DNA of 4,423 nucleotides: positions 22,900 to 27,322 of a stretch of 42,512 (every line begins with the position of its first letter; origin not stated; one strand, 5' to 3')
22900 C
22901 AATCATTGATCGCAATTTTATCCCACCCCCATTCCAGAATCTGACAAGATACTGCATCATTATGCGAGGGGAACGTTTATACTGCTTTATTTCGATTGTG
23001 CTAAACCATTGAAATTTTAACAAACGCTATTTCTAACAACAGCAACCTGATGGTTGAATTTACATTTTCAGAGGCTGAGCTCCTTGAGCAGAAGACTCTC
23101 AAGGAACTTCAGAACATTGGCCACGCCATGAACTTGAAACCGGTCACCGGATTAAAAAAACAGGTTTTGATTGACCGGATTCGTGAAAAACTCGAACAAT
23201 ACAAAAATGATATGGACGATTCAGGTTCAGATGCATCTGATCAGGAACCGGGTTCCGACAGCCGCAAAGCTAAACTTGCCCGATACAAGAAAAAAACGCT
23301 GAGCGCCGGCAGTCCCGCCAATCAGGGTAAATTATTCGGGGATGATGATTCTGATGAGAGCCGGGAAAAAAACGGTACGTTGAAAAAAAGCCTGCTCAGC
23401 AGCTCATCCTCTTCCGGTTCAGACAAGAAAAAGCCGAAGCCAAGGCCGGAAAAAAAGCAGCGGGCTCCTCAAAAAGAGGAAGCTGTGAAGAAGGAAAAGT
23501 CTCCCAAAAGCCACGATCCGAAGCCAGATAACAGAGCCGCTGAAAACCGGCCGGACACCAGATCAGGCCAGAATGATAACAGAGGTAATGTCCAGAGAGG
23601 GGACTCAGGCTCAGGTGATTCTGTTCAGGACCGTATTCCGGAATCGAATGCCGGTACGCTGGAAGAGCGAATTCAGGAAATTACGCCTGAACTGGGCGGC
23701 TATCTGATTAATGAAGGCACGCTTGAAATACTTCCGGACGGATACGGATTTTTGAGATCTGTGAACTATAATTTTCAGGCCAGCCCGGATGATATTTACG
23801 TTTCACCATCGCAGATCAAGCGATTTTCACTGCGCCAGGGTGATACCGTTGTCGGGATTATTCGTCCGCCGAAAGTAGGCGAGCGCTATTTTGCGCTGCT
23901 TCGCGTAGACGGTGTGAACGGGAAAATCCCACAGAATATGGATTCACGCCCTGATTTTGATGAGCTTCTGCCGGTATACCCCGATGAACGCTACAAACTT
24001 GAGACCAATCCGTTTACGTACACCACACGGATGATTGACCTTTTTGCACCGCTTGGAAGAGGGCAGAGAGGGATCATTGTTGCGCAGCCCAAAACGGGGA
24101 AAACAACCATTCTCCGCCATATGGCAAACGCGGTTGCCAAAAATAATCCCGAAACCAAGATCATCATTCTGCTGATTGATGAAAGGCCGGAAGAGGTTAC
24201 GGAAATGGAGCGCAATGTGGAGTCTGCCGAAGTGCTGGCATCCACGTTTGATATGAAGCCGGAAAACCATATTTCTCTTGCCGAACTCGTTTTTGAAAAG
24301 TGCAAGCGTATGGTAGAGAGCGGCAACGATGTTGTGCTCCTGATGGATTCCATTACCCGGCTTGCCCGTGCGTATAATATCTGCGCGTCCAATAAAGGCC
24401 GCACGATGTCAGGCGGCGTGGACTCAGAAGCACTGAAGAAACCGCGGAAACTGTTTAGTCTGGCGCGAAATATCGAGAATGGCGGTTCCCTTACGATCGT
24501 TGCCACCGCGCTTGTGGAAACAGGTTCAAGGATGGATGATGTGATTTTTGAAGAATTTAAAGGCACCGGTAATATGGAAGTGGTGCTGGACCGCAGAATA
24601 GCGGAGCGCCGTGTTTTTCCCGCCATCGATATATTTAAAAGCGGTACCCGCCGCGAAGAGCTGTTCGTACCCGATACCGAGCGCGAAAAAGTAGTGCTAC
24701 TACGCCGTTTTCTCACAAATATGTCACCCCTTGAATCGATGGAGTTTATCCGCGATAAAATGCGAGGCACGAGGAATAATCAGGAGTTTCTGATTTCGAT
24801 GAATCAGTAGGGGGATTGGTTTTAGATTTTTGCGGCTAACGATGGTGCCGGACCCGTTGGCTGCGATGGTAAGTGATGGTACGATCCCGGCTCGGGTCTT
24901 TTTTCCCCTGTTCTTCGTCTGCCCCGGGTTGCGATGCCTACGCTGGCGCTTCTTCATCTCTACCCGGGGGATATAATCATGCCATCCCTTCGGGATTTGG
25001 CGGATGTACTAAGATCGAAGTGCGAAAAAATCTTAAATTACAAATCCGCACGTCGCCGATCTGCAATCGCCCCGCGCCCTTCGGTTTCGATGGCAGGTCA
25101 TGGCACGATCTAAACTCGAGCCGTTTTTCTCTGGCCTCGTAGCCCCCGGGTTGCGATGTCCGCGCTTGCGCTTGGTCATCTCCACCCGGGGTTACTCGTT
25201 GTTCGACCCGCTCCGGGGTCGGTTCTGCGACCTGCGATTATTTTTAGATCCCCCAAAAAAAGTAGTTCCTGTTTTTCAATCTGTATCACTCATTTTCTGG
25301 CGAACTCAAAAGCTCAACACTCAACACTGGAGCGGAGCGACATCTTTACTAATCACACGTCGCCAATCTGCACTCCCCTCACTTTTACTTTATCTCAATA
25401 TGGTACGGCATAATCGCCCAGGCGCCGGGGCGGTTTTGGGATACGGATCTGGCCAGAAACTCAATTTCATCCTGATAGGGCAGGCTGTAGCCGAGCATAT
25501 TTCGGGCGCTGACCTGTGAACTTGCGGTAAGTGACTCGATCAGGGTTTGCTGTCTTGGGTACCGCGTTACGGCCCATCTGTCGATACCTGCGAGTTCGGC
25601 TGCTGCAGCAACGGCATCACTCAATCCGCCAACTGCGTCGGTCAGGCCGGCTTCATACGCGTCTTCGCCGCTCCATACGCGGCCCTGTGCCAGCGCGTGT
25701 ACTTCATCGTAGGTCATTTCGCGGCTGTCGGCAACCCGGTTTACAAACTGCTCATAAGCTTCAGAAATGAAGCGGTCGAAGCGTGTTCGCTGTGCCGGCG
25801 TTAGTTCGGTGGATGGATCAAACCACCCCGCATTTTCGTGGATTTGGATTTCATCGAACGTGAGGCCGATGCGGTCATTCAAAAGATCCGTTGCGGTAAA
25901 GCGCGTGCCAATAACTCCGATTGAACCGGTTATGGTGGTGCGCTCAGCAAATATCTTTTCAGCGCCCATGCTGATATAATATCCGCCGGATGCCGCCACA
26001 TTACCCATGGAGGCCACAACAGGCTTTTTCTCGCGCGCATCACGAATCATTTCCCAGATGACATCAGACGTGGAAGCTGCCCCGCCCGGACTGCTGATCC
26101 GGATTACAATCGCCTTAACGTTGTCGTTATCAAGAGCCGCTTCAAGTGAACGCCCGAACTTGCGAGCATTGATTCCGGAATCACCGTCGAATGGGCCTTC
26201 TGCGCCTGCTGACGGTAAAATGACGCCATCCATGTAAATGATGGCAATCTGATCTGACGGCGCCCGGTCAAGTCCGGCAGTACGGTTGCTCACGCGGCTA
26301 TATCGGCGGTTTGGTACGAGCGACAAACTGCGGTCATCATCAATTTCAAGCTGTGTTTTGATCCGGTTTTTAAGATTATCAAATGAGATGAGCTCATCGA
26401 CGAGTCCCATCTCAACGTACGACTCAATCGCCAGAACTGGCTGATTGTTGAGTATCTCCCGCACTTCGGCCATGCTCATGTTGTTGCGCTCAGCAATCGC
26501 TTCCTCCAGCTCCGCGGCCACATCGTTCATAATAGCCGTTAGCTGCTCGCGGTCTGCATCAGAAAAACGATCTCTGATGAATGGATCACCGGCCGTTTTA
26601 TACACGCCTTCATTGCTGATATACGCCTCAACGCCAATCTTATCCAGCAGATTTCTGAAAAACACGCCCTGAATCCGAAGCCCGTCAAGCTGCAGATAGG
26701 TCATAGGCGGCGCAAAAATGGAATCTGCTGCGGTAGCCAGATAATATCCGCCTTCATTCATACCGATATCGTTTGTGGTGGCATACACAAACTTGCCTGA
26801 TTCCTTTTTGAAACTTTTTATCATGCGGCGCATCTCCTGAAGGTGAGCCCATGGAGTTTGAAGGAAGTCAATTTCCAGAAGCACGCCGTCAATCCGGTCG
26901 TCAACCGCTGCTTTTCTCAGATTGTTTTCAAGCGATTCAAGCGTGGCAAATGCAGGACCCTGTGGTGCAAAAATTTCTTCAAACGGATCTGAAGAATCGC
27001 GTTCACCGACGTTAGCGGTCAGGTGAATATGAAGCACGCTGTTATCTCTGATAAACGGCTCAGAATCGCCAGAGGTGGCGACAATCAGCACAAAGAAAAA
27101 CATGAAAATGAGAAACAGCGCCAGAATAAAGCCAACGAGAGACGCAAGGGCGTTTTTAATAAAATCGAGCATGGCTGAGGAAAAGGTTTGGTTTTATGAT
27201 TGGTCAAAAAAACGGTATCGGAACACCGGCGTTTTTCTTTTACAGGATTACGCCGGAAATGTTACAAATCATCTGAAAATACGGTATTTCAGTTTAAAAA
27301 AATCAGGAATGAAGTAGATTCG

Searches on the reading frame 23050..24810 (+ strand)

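Call 49: search_protein_families(library=pfam, proteins=[window:23050-24810:+], max_evalue=0.00001)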
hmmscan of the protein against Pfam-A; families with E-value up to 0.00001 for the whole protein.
window:23050-24810:+ (586 aa): 2 families
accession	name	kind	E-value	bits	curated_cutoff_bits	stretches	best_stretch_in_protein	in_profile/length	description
PF07497.18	Rho_RNA_bind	-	6.4e-31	106.4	27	1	222-294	2-72/73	Rho termination factor, RNA-binding domain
PF00006.31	ATP-synt_ab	-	5.6e-28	98.5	29.5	1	326-531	2-211/213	ATP synthase alpha/beta family, nucleotide-binding domain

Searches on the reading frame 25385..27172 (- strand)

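Call 49: search_protein_families(library=pfam, proteins=[window:25385-27172:-], max_evalue=0.00001)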
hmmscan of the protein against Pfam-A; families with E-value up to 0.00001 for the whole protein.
window:25385-27172:- (595 aa): 3 families
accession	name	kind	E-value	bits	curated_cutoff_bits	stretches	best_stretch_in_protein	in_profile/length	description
PF01343.23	Peptidase_S49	-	1.4e-67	226.9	24.9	2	379-530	3-153/154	Peptidase family S49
PF25145.1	NfeD1b_N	-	4.6e-08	33.3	40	1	340-423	20-100/189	NfeD1b, N-terminal domain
PF00574.28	CLP_protease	-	1.3e-06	28.9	20.2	0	348-407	42-99/182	Clp protease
